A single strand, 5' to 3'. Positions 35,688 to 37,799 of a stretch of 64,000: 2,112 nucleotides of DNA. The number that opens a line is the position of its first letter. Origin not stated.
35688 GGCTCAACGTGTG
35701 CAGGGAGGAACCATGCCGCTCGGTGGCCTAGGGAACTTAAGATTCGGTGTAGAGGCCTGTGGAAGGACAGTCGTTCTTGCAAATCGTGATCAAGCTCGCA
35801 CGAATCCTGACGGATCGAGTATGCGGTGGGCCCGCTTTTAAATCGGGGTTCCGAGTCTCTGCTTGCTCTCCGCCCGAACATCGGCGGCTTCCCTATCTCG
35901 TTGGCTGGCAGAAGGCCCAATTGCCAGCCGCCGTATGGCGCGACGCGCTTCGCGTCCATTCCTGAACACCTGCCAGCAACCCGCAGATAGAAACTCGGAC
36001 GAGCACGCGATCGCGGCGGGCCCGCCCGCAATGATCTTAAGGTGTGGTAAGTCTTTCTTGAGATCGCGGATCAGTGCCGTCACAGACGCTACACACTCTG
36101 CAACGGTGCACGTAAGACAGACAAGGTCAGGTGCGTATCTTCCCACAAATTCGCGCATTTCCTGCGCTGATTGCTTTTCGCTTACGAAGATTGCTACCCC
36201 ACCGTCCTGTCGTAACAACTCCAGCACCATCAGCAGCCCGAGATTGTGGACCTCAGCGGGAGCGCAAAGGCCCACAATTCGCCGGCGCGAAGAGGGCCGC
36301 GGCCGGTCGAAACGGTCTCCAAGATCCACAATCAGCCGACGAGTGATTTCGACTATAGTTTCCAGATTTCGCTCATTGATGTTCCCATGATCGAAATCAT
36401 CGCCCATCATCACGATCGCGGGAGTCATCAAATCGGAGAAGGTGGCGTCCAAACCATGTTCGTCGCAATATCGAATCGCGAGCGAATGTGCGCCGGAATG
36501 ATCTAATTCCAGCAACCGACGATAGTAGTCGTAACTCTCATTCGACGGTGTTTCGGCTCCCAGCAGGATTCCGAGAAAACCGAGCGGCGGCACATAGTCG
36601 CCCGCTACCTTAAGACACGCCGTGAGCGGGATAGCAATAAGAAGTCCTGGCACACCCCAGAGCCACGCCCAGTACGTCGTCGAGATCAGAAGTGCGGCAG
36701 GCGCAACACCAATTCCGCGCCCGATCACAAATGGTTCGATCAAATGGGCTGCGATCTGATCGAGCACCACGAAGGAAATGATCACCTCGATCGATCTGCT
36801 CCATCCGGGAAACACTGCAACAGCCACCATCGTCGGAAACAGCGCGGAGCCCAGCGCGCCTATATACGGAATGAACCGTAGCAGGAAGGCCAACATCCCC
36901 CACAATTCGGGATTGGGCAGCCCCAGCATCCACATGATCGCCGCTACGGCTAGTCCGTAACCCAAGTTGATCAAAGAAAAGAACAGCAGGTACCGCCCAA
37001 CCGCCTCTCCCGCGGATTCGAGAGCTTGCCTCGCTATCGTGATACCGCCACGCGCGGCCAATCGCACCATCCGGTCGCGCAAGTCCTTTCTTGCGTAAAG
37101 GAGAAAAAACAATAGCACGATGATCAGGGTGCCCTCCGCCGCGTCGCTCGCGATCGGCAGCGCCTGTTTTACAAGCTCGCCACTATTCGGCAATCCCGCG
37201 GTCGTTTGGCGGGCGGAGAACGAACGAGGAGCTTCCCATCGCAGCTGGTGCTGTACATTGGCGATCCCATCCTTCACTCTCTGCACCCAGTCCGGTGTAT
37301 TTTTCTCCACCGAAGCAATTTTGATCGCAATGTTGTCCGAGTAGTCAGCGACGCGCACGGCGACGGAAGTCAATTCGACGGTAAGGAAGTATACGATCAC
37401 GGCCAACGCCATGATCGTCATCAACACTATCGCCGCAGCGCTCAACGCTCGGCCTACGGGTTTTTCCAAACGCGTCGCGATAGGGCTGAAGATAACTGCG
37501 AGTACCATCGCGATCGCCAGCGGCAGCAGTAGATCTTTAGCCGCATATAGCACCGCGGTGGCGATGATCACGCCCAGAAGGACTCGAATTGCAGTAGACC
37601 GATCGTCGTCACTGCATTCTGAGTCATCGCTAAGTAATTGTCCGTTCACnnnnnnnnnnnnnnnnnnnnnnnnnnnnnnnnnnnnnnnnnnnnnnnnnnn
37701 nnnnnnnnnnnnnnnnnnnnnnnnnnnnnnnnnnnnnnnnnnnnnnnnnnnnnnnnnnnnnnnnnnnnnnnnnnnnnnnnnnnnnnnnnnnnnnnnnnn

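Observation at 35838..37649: AI-2E family transporter fused to a cobalamin (B12)-binding domain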

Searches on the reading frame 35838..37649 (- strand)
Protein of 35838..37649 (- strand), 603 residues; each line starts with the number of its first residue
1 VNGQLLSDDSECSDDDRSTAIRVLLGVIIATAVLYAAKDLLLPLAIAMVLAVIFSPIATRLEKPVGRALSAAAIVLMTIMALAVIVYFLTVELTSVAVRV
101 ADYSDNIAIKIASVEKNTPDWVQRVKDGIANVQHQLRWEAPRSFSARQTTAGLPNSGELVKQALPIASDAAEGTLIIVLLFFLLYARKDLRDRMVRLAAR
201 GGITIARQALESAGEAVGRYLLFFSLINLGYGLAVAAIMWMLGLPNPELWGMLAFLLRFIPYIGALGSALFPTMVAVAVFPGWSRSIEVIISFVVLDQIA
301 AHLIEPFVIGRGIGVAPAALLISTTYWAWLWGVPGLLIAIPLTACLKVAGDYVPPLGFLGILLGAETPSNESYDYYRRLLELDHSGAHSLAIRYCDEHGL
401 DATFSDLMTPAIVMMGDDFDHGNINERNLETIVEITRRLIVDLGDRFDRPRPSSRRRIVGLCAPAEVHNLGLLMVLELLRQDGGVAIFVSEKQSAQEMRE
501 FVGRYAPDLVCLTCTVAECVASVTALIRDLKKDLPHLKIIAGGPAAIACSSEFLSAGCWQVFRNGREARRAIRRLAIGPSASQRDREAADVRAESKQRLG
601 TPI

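Call 3: search_protein_families(library=pfam, proteins=[window:35838-37649:-], max_evalue=1)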
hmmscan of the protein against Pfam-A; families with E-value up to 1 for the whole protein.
window:35838-37649:- (603 aa): 6 families
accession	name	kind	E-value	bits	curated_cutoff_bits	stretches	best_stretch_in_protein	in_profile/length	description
PF01594.21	AI-2E_transport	-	4.3e-45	154.8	34.3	1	23-349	4-322/327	AI-2E family transporter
PF02310.24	B12-binding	-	2.5e-13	50.3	32.1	1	457-572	2-120/121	B12 binding domain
PF19762.4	DUF6249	-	0.0009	19.6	33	1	175-259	13-91/104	Domain of unknown function (DUF6249)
PF10066.14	DUF2304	-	0.018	15.8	25.5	1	42-110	35-103/106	Uncharacterized conserved protein (DUF2304)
PF11346.13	DUF3149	-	0.21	11.6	23.2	1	69-89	12-32/40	Protein of unknown function (DUF3149)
PF20988.2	SidF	-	0.77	8.2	27.1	0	48-103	690-746/839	Phosphoinositide phosphatase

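Call 4: search_protein_families(library=ncbifam, proteins=[window:35838-37649:-], max_evalue=1)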
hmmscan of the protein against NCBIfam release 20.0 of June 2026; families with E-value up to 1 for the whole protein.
window:35838-37649:- (603 aa): 8 families
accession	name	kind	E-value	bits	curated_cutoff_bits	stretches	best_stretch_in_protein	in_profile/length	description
NF008930.0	PRK12287.1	subfamily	2.8e-30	106.1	318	1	23-352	15-327/344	AI-2E family transporter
TIGR02872.1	spore_ytvI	equivalog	1.1e-15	57.9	198.15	1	21-347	3-333/341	sporulation integral membrane protein YtvI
NF045801.1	efflux_ABUW_0982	equivalog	1.5e-14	53.8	675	2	176-348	165-338/392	chloramphenicol efflux transporter CxpE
NF052513.1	TransRegCarH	equivalog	3.6e-07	29.7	400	1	367-550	79-255/274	HTH-type transcriptional repressor CarH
TIGR04479.1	bcpD_PhpK_rSAM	subfamily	0.0022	16.4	600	1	465-545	68-149/504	PhpK family radical SAM P-methyltransferase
TIGR04367.1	HpnR_B12_rSAM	equivalog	0.0068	15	650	1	469-555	22-109/490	hopanoid C-3 methylase HpnR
TIGR04013.1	B12_SAM_MJ_1487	hypoth_equivalog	0.026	13.4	251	1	490-563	27-97/382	TIGR04013 family B12-binding domain/radical SAM domain-containing protein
TIGR03975.1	rSAM_ocin_1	subfamily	0.14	10.6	281.85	1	502-545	124-166/606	RiPP maturation radical SAM C-methyltransferase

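Call 6: find_homologous_proteins(query=window:35838-37649:-, max_evalue=0.00001)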
Query window:35838-37649:- (603 aa): 661 proteins with E <= 0.00001 among 8000 candidates; the best 120 are listed.
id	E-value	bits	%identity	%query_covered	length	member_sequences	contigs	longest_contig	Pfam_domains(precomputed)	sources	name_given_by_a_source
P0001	0.0e+0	1266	100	96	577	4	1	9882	PF02310.25,PF01594.23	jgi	jgi:predicted PurR-regulated permease PerM/methanogenic corrinoid protein MtbC1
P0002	0.0e+0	1032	77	100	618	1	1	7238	PF02310.25,PF01594.23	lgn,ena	-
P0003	0.0e+0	1027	77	99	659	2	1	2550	PF02310.25,PF01594.23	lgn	-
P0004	5.5e-280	948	70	99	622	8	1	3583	PF02310.25,PF01594.23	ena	-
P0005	2.2e-277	939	70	99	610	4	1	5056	PF02310.25,PF01594.23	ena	-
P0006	3.6e-276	935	71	96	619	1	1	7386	PF02310.25,PF01594.23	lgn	-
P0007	4.7e-276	935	71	96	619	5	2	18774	PF02310.25,PF01594.23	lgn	-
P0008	1.7e-269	913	70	98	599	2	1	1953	PF02310.25,PF01594.23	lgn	-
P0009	6.6e-258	875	91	74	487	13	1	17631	PF01594.23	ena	-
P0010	3.8e-227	774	62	92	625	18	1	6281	PF02310.25,PF01594.23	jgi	jgi:predicted PurR-regulated permease PerM/methanogenic corrinoid protein MtbC1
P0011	5.3e-224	763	59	96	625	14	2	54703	PF02310.25,PF01594.23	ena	-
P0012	7.1e-224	763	59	97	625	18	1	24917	PF02310.25,PF01594.23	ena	-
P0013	6.3e-223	760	60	90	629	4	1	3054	PF02310.25,PF01594.23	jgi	jgi:predicted PurR-regulated permease PerM/methanogenic corrinoid protein MtbC1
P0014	1.3e-218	745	58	95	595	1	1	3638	PF02310.25,PF01594.23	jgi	jgi:predicted PurR-regulated permease PerM/methanogenic corrinoid protein MtbC1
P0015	3.3e-216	737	57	97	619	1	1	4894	PF02310.25,PF01594.23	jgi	jgi:predicted PurR-regulated permease PerM/methylmalonyl-CoA mutase cobalamin-binding subunit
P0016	3.7e-215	734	58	92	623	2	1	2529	PF02310.25,PF01594.23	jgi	jgi:predicted PurR-regulated permease PerM/methylmalonyl-CoA mutase cobalamin-binding subunit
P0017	1.7e-210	719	56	93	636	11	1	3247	PF02310.25,PF01594.23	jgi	jgi:predicted PurR-regulated permease PerM/methylmalonyl-CoA mutase cobalamin-binding subunit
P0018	1.9e-210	718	55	96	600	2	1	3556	PF02310.25,PF01594.23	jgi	jgi:predicted PurR-regulated permease PerM/methanogenic corrinoid protein MtbC1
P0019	3.2e-210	718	57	93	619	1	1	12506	PF02310.25,PF01594.23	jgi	jgi:predicted PurR-regulated permease PerM/methanogenic corrinoid protein MtbC1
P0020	1.6e-209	715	56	96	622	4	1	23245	PF02310.25,PF01594.23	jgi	jgi:predicted PurR-regulated permease PerM/methylmalonyl-CoA mutase cobalamin-binding subunit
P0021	2.1e-209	715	57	95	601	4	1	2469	PF02310.25,PF01594.23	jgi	jgi:predicted PurR-regulated permease PerM/methanogenic corrinoid protein MtbC1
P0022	2.9e-209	715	57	95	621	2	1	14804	PF02310.25,PF01594.23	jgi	jgi:predicted PurR-regulated permease PerM/methanogenic corrinoid protein MtbC1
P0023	1.9e-208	712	56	96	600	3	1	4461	PF02310.25,PF01594.23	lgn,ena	-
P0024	4.7e-208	711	56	94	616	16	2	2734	PF02310.25,PF01594.23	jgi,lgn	jgi:predicted PurR-regulated permease PerM/methylmalonyl-CoA mutase cobalamin-binding subunit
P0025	1.8e-207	709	55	94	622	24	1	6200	PF02310.25,PF01594.23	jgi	jgi:predicted PurR-regulated permease PerM/methylmalonyl-CoA mutase cobalamin-binding subunit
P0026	5.1e-207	707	56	94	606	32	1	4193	PF02310.25,PF01594.23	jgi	jgi:predicted PurR-regulated permease PerM/methanogenic corrinoid protein MtbC1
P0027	1.4e-206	706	57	96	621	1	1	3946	PF02310.25,PF01594.23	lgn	-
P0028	2.7e-206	705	55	96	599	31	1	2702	PF02310.25,PF01594.23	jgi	jgi:predicted PurR-regulated permease PerM/methanogenic corrinoid protein MtbC1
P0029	3.0e-206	705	56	95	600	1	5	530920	PF02310.25,PF01594.23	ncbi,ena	ncbi:MAG: AI-2E family transporter [Candidatus Binataceae bacterium]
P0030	3.1e-206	705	56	95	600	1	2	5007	PF02310.25,PF01594.23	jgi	jgi:predicted PurR-regulated permease PerM/methanogenic corrinoid protein MtbC1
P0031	4.7e-206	704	56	92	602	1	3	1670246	PF02310.25,PF01594.23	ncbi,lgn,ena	-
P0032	5.7e-206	704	54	97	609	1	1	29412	PF02310.25,PF01594.23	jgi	jgi:predicted PurR-regulated permease PerM/methanogenic corrinoid protein MtbC1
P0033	5.8e-206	704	56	95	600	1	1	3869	PF02310.25,PF01594.23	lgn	-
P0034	6.6e-206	703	55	92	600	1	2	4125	PF02310.25,PF01594.23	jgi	jgi:predicted PurR-regulated permease PerM/methanogenic corrinoid protein MtbC1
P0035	7.1e-206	703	53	99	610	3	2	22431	PF02310.25,PF01594.23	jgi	jgi:predicted PurR-regulated permease PerM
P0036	7.5e-206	703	56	95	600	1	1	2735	PF02310.25,PF01594.23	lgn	-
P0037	7.9e-206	703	56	95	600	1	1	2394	PF02310.25,PF01594.23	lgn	-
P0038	8.7e-206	703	56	95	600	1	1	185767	PF02310.25,PF01594.23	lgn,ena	-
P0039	1.3e-205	702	55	95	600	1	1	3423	PF02310.25,PF01594.23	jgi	jgi:predicted PurR-regulated permease PerM/methanogenic corrinoid protein MtbC1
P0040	1.4e-205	702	55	94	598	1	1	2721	PF02310.25,PF01594.23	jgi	jgi:predicted PurR-regulated permease PerM/methanogenic corrinoid protein MtbC1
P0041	1.6e-205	702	55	96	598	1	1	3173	PF02310.25,PF01594.23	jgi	jgi:predicted PurR-regulated permease PerM/methanogenic corrinoid protein MtbC1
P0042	2.1e-205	702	56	94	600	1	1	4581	PF02310.25,PF01594.23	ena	-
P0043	2.2e-205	702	56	94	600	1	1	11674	PF02310.25,PF01594.23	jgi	jgi:predicted PurR-regulated permease PerM/methanogenic corrinoid protein MtbC1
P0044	2.2e-205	702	56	94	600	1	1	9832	PF02310.25,PF01594.23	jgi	jgi:predicted PurR-regulated permease PerM/methanogenic corrinoid protein MtbC1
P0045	2.5e-205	702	56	94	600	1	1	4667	PF02310.25,PF01594.23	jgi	jgi:predicted PurR-regulated permease PerM/methanogenic corrinoid protein MtbC1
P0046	2.5e-205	702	58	92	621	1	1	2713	PF02310.25,PF01594.23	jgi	jgi:predicted PurR-regulated permease PerM/methanogenic corrinoid protein MtbC1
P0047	3.3e-205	701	55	95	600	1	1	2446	PF02310.25,PF01594.23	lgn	-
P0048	1.1e-204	699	57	93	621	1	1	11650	PF02310.25,PF01594.23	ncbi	-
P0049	1.2e-204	699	55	94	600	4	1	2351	PF02310.25,PF01594.23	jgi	jgi:predicted PurR-regulated permease PerM/methanogenic corrinoid protein MtbC1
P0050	1.3e-204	699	57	93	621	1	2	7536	PF02310.25,PF01594.23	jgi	jgi:predicted PurR-regulated permease PerM/methanogenic corrinoid protein MtbC1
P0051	1.6e-204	699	56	94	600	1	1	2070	PF02310.25,PF01594.23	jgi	jgi:predicted PurR-regulated permease PerM/methanogenic corrinoid protein MtbC1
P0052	1.8e-204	699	55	96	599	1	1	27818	PF02310.25,PF01594.23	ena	-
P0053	2.1e-204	699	58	92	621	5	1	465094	PF02310.25,PF01594.23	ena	-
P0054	2.4e-204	698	56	94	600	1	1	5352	PF02310.25,PF01594.23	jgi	jgi:predicted PurR-regulated permease PerM/methanogenic corrinoid protein MtbC1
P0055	3.7e-204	698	55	94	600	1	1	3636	PF02310.25,PF01594.23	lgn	-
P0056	3.7e-204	698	55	92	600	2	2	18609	PF02310.25,PF01594.23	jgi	jgi:predicted PurR-regulated permease PerM/methanogenic corrinoid protein MtbC1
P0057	4.8e-204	697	55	95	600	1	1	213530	PF02310.25,PF01594.23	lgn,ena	-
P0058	5.0e-204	697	55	92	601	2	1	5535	PF02310.25,PF01594.23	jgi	jgi:predicted PurR-regulated permease PerM/methanogenic corrinoid protein MtbC1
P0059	6.1e-204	697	56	95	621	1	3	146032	PF02310.25,PF01594.23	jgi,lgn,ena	-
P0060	8.0e-204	697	55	94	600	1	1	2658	PF02310.25,PF01594.23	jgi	jgi:predicted PurR-regulated permease PerM/methanogenic corrinoid protein MtbC1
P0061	1.0e-203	696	57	93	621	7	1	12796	PF02310.25,PF01594.23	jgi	jgi:predicted PurR-regulated permease PerM/methanogenic corrinoid protein MtbC1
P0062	1.5e-203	696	56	94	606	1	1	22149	PF02310.25,PF01594.23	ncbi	ncbi:MAG: AI-2E family transporter [Candidatus Binataceae bacterium]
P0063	1.6e-203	696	54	94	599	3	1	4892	PF02310.25,PF01594.23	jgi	jgi:predicted PurR-regulated permease PerM/methanogenic corrinoid protein MtbC1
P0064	2.1e-203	695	55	94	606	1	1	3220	PF02310.25,PF01594.23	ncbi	-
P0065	3.0e-203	695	57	95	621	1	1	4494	PF02310.25,PF01594.23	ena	-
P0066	3.7e-203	694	55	96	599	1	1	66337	PF02310.25,PF01594.23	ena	-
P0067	6.3e-203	694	56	94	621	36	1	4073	PF02310.25,PF01594.23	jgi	-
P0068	6.4e-203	694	56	95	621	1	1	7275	PF02310.25,PF01594.23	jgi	jgi:predicted PurR-regulated permease PerM/methanogenic corrinoid protein MtbC1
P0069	1.2e-202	693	55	94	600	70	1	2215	PF02310.25,PF01594.23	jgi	jgi:predicted PurR-regulated permease PerM/methanogenic corrinoid protein MtbC1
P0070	1.5e-202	692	55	94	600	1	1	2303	PF02310.25,PF01594.23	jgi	jgi:predicted PurR-regulated permease PerM/methanogenic corrinoid protein MtbC1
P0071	1.8e-202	692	56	94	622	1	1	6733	PF02310.25,PF01594.23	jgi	-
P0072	1.9e-202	692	53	93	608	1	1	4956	PF02310.25,PF01594.23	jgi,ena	-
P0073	1.2e-201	689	56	93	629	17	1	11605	PF02310.25,PF01594.23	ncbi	-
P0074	2.2e-201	689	56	94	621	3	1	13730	PF02310.25,PF01594.23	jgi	jgi:predicted PurR-regulated permease PerM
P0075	3.4e-201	688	54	95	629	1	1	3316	PF02310.25,PF01594.23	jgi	jgi:predicted PurR-regulated permease PerM/methanogenic corrinoid protein MtbC1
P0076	7.6e-201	687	55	95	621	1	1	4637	PF02310.25,PF01594.23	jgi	jgi:predicted PurR-regulated permease PerM/methanogenic corrinoid protein MtbC1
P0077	1.8e-200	685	55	91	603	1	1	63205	PF02310.25,PF01594.23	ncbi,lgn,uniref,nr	ncbi:MAG: AI-2E family transporter [Candidatus Binatus sp.]|uniref:AI-2E family transporter n=1 Tax=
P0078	3.8e-200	684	53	95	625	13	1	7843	PF02310.25,PF01594.23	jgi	jgi:predicted PurR-regulated permease PerM/methylmalonyl-CoA mutase cobalamin-binding subunit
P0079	7.0e-200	684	53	93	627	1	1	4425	PF02310.25,PF01594.23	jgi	jgi:predicted PurR-regulated permease PerM/methanogenic corrinoid protein MtbC1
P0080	1.2e-199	683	56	92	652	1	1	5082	PF02310.25,PF01594.23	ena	-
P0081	1.7e-199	682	54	96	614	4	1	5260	PF02310.25,PF01594.23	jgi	jgi:predicted PurR-regulated permease PerM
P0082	2.2e-199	682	52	97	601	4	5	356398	PF02310.25,PF01594.23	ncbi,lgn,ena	-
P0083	4.2e-199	681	56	92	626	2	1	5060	PF02310.25,PF01594.23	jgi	jgi:predicted PurR-regulated permease PerM/methanogenic corrinoid protein MtbC1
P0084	6.9e-199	680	54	95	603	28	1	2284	PF02310.25,PF01594.23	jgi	jgi:predicted PurR-regulated permease PerM/methanogenic corrinoid protein MtbC1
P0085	1.1e-198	680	54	95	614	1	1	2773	PF02310.25,PF01594.23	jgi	jgi:predicted PurR-regulated permease PerM/methanogenic corrinoid protein MtbC1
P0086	1.7e-198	679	57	92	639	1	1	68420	PF02310.25,PF01594.23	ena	-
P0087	2.6e-198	678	53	95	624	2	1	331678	PF02310.25,PF01594.23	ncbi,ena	-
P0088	3.1e-198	678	56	92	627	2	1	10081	PF02310.25,PF01594.23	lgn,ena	-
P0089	4.4e-198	678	52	93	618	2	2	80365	PF02310.25,PF01594.23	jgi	jgi:predicted PurR-regulated permease PerM/methanogenic corrinoid protein MtbC1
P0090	4.9e-198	677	52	97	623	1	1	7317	PF02310.25,PF01594.23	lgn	-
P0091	6.0e-198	677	52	96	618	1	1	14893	PF02310.25,PF01594.23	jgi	jgi:predicted PurR-regulated permease PerM/methanogenic corrinoid protein MtbC1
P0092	9.6e-198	677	53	97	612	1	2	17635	PF02310.25,PF01594.23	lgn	-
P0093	1.1e-197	676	55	90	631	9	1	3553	PF02310.25,PF01594.23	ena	-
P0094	1.3e-197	676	53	93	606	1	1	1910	PF02310.25,PF01594.23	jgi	jgi:predicted PurR-regulated permease PerM/methanogenic corrinoid protein MtbC1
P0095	1.5e-197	676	52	95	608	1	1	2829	PF02310.25,PF01594.23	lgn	-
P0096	1.7e-197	676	54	95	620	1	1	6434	PF02310.25,PF01594.23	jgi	jgi:predicted PurR-regulated permease PerM/methanogenic corrinoid protein MtbC1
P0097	3.1e-197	675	54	93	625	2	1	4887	PF02310.25,PF01594.23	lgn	-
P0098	3.7e-197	675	53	93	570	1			PF02310.25,PF01594.23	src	-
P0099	3.8e-197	675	54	96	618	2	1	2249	PF02310.25,PF01594.23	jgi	-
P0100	8.7e-197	673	56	88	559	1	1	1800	PF02310.25,PF01594.23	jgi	jgi:predicted PurR-regulated permease PerM/methanogenic corrinoid protein MtbC1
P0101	1.2e-196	673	52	97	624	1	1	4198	PF02310.25,PF01594.23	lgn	-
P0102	1.3e-196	673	52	96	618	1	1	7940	PF02310.25,PF01594.23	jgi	jgi:predicted PurR-regulated permease PerM/methanogenic corrinoid protein MtbC1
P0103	1.3e-196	673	77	65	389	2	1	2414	PF01594.23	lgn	-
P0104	5.5e-196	671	52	95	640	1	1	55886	PF02310.25,PF01594.23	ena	-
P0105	6.3e-196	671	56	90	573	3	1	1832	PF02310.25,PF01594.23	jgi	jgi:predicted PurR-regulated permease PerM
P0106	1.9e-195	669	52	96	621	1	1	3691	PF02310.25,PF01594.23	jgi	jgi:predicted PurR-regulated permease PerM/methanogenic corrinoid protein MtbC1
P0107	2.5e-195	669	54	90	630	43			PF02310.25,PF01594.23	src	-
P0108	3.9e-195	668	52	97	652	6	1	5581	PF02310.25,PF01594.23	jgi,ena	jgi:predicted PurR-regulated permease PerM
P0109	4.4e-195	668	53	95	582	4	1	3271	PF02310.25,PF01594.23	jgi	-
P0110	5.0e-195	668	53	95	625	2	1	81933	PF02310.25,PF01594.23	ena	-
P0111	5.1e-195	667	55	89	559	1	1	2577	PF02310.25,PF01594.23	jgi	jgi:predicted PurR-regulated permease PerM/methylmalonyl-CoA mutase cobalamin-binding subunit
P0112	6.2e-195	667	55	88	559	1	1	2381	PF02310.25,PF01594.23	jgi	jgi:predicted PurR-regulated permease PerM/methanogenic corrinoid protein MtbC1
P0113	8.5e-195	667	54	95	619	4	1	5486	PF02310.25,PF01594.23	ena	-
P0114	9.0e-195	667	56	91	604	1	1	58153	PF02310.25,PF01594.23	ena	-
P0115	1.0e-194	667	55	92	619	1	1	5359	PF02310.25,PF01594.23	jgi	jgi:predicted PurR-regulated permease PerM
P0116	1.3e-194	666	53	95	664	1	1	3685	PF02310.25,PF01594.23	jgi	-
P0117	2.1e-194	665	53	94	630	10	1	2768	PF02310.25,PF01594.23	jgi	jgi:predicted PurR-regulated permease PerM/methanogenic corrinoid protein MtbC1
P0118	2.8e-194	665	52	96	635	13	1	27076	PF02310.25,PF01594.23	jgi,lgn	-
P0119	3.1e-194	665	53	96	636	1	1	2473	PF02310.25,PF01594.23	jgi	jgi:predicted PurR-regulated permease PerM/methanogenic corrinoid protein MtbC1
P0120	3.5e-194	665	54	90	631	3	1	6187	PF02310.25,PF01594.23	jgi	jgi:predicted PurR-regulated permease PerM/methanogenic corrinoid protein MtbC1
